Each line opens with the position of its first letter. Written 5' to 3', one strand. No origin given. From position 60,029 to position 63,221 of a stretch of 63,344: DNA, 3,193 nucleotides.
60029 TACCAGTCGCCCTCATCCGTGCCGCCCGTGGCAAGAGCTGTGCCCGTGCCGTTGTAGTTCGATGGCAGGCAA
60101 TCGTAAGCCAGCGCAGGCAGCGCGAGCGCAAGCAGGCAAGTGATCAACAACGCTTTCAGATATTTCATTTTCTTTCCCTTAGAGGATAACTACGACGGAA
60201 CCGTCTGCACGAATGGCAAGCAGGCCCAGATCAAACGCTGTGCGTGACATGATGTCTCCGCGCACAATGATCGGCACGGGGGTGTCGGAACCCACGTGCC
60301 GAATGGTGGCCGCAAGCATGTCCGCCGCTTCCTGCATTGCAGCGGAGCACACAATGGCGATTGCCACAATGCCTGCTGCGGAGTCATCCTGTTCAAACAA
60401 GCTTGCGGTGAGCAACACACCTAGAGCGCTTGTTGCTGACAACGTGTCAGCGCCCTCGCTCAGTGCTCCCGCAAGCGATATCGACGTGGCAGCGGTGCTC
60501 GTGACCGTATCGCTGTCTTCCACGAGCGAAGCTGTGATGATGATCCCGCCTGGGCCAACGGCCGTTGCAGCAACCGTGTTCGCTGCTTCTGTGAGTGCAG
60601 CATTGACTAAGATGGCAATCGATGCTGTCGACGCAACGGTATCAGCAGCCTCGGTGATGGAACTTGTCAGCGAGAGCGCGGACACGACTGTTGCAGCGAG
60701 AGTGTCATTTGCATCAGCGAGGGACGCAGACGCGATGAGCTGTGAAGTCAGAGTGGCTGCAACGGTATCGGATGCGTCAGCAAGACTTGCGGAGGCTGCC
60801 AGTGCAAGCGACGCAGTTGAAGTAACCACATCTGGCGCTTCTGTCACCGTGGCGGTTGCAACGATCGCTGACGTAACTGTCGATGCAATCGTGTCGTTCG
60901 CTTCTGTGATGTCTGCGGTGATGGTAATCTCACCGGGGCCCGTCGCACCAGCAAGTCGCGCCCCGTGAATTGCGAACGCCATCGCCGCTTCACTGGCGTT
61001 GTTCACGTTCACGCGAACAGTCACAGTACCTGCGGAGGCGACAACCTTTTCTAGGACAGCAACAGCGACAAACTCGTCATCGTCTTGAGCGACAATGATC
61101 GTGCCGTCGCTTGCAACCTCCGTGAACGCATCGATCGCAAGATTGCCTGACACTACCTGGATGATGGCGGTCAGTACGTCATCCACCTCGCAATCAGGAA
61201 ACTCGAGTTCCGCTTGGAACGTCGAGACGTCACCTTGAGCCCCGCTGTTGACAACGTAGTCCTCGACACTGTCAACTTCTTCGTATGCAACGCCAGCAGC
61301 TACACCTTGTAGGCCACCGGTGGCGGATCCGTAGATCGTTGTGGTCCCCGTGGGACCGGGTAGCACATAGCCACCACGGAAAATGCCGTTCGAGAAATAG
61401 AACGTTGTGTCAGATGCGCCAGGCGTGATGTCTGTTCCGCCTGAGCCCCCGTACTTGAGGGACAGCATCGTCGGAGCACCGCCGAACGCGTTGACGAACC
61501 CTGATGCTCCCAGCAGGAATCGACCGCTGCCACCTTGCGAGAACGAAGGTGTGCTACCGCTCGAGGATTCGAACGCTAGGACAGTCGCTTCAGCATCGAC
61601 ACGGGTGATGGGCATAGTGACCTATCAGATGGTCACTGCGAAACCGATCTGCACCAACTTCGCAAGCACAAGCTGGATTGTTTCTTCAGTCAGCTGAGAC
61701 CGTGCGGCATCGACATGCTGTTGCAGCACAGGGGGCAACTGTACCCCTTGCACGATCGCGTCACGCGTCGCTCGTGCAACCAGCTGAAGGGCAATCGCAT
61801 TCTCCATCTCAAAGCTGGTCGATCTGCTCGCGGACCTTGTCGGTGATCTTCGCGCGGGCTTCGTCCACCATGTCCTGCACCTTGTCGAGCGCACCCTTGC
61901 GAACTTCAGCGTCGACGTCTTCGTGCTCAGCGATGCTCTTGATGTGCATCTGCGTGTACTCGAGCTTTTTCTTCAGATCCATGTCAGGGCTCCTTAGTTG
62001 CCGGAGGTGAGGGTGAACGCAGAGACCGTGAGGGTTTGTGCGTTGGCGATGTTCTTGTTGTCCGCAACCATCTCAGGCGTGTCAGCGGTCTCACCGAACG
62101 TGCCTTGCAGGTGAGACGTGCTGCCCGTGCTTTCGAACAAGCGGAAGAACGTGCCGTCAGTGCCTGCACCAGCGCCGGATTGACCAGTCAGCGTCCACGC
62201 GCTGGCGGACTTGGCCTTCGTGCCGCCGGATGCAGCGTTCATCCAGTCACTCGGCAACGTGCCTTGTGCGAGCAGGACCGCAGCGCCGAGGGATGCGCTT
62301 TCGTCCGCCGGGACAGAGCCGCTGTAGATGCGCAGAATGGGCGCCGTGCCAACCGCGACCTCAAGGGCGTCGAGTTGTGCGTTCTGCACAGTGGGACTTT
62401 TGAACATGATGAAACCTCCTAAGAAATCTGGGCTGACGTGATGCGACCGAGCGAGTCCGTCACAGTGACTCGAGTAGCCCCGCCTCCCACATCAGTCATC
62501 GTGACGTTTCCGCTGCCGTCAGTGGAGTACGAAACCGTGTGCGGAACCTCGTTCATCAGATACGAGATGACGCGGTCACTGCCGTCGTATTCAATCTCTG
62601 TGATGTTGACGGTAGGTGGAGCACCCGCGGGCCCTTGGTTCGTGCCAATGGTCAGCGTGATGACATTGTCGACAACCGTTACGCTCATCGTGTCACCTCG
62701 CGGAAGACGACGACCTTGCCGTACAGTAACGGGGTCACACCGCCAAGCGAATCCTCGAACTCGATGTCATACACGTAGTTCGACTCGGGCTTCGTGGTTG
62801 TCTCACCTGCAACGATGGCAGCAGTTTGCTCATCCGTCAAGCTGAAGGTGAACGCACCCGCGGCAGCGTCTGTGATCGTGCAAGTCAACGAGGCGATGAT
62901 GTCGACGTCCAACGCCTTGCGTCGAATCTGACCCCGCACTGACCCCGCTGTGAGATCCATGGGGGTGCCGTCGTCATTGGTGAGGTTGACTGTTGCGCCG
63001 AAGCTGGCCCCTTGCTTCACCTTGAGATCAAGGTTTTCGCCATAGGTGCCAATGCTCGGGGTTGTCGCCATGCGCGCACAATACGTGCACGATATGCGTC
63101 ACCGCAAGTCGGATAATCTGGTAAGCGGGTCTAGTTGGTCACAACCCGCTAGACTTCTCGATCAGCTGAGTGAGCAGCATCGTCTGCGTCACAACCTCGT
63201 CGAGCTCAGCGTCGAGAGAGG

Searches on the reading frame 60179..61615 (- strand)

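Call 83: search_protein_families(library=phrogs, proteins=[window:60179-61615:-], max_evalue=0.001)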
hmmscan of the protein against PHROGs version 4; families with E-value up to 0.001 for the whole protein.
window:60179-61615:- (478 aa): 1 family
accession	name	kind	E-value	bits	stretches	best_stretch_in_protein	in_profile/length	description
phrog_38872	-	unknown function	0.00019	21.6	1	312-457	205-347/422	-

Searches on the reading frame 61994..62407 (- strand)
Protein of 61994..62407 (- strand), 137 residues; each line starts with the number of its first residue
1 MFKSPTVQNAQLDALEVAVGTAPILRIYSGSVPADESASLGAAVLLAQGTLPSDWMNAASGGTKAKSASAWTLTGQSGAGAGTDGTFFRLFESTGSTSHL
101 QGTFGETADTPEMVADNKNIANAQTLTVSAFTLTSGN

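Call 83: search_protein_families(library=phrogs, proteins=[window:61994-62407:-], max_evalue=0.001)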
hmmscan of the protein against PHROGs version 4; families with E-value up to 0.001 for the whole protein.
window:61994-62407:- (137 aa): 1 family
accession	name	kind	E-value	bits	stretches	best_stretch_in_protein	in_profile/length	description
phrog_3758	-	head and packaging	1.4e-20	74.7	1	4-135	6-137/140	virion structural protein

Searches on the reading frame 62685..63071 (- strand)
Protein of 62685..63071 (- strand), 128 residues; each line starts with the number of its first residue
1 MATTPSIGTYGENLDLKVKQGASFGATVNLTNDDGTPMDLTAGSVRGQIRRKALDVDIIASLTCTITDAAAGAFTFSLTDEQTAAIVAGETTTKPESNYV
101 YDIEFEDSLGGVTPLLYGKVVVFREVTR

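Call 83: search_protein_families(library=phrogs, proteins=[window:62685-63071:-], max_evalue=0.001)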
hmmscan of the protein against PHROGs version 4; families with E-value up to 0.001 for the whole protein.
window:62685-63071:- (128 aa): 4 families
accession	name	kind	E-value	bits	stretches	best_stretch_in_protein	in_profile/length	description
phrog_1084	-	unknown function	4.6e-24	85.8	1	14-128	8-116/123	unknown function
phrog_15373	-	tail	4.4e-08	33.8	1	35-126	44-143/260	L-shaped tail fiber protein assembly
phrog_3304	-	tail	4.3e-06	27.7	1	16-122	9-108/177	L-shaped tail fiber protein assembly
phrog_1627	-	unknown function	0.00078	19.2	1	16-93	31-121/567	-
